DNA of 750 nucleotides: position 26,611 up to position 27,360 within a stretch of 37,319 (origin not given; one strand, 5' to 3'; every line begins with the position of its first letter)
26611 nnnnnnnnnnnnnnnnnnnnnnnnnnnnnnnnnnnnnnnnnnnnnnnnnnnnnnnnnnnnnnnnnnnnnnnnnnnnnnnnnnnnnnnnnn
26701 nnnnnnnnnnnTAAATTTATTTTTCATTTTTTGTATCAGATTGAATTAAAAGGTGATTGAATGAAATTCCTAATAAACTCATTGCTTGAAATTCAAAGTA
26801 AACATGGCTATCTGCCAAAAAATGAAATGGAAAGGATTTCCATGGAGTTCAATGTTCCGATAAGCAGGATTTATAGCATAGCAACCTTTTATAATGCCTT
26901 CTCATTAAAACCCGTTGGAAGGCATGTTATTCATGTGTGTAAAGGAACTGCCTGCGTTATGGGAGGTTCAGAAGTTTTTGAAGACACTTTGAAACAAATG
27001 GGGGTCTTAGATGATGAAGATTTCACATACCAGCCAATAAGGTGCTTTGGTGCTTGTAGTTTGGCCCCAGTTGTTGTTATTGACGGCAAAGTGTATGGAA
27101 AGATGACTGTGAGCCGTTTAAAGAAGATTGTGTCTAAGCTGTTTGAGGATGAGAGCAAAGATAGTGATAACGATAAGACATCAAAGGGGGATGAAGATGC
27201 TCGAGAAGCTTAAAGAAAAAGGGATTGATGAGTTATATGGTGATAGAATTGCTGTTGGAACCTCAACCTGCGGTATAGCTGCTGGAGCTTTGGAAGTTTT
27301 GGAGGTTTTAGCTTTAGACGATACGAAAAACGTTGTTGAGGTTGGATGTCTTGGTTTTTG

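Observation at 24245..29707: cooF-cooS followed by a HydBC/HoxEFU-type flavin module with no hydrogenase or FDH partner: candidate NAD(P)-linked or electron-bifurcating CO dehydrogenase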

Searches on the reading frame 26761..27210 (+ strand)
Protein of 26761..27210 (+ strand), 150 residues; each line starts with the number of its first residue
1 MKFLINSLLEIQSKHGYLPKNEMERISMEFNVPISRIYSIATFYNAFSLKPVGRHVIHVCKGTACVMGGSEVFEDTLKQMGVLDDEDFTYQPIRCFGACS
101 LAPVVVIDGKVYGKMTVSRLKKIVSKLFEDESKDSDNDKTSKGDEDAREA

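Call 7: search_protein_families(library=pfam, proteins=[window:26761-27210:+])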
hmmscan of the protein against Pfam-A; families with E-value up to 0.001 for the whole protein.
window:26761-27210:+ (150 aa): 1 family
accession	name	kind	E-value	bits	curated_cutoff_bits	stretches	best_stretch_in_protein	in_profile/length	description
PF01257.25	2Fe-2S_thioredx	-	2e-36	125.4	24.8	1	4-127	15-144/145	Thioredoxin-like [2Fe-2S] ferredoxin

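Call 8: search_protein_families(library=ncbifam, proteins=[window:26761-27210:+])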
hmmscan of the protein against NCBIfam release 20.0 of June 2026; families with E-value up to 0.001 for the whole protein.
window:26761-27210:+ (150 aa): 9 families
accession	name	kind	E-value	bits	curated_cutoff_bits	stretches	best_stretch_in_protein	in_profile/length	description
NF005747.0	PRK07571.1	equivalog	3.9e-32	111.3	224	1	4-129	39-170/173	bidirectional hydrogenase complex protein HoxE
NF005722.0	PRK07539.1-2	equivalog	2.8e-30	105.5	141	1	4-126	27-155/157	NADH-quinone oxidoreductase subunit NuoE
TIGR01958.1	nuoE_fam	subfamily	3.8e-28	98.5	142.4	1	4-127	18-147/148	NADH-quinone oxidoreductase subunit NuoE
NF004638.0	PRK05988.1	equivalog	2e-25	89.4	198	1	6-126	30-156/159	formate dehydrogenase subunit gamma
NF005725.0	PRK07539.1-5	equivalog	4.5e-24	85.1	220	1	10-128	47-172/174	NADH-quinone oxidoreductase subunit NuoE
NF005724.0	PRK07539.1-4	equivalog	1.6e-22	80.5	280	1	5-130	43-175/240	NADH-quinone oxidoreductase subunit NuoE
NF005721.0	PRK07539.1-1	equivalog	9.5e-20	71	308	1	10-135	54-185/292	NADH-quinone oxidoreductase subunit NuoE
NF009040.0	PRK12373.1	equivalog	1.4e-18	67.8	514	1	5-129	40-171/400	NADH-quinone oxidoreductase subunit E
NF005723.0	PRK07539.1-3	equivalog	2.2e-18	66.6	226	1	6-127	28-156/158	NADH-quinone oxidoreductase subunit NuoE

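Call 20: search_solved_structures(query=window:26761-27210:+, max_evalue=1e-10)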
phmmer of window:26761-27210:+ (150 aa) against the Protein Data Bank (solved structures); distinct sequences matched with E-value up to 1e-10: 51.
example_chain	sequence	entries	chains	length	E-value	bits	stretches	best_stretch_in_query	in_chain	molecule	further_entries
7p5h_C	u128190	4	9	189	9.8e-31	109.9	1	4-133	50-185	Fe-hydrogenase, subunit gamma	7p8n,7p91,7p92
7t2r_C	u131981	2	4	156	2e-30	108.9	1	4-126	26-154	NiFe hydrogenase subunit C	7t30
9n5u_C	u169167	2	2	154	2.1e-29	105.6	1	4-129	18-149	NfnC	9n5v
8a6t_C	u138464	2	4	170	1.7e-27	99.4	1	4-129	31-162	Electron bifurcating hydrogenase subunit HydC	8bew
9mqx_C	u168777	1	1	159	2.1e-27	99.1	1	2-130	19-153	NADH:ubiquinone oxidoreductase 24 kD subunit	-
9bov_C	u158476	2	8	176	1.7e-26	96.2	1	7-131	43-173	NADH dehydrogenase (Ubiquinone), 24 kDa subunit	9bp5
7q4v_C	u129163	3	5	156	2e-25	92.7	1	5-126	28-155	Iron hydrogenase HydC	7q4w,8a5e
8oh5_A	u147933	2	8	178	1.3e-24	90.1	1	5-131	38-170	NAD-dependent formate dehydrogenase gamma subunit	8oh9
8b9z_E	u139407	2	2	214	1e-19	74.2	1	11-131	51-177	NADH dehydrogenase (Ubiquinone) 24 kDa subunit, isoform A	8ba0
8esw_V2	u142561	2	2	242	1.4e-19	73.7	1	11-131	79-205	NADH dehydrogenase (Ubiquinone) 24 kDa subunit, isoform A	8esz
5xtb_O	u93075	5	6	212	8e-19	71.3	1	11-127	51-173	NADH dehydrogenase [ubiquinone] flavoprotein 2, mitochondrial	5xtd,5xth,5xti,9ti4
9cwt_O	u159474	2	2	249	1.1e-18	70.8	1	11-127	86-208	NADH dehydrogenase [ubiquinone] flavoprotein 2, mitochondrial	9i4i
8uca_V2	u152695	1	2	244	1.9e-18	70.1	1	11-127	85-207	NADH dehydrogenase [ubiquinone] flavoprotein 2, mitochondrial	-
7ak5_E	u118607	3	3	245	1.9e-18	70.1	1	11-127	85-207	NADH dehydrogenase [ubiquinone] flavoprotein 2, mitochondrial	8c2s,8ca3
6g2j_E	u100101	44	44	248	2e-18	70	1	11-127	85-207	NADH dehydrogenase [ubiquinone] flavoprotein 2, mitochondrial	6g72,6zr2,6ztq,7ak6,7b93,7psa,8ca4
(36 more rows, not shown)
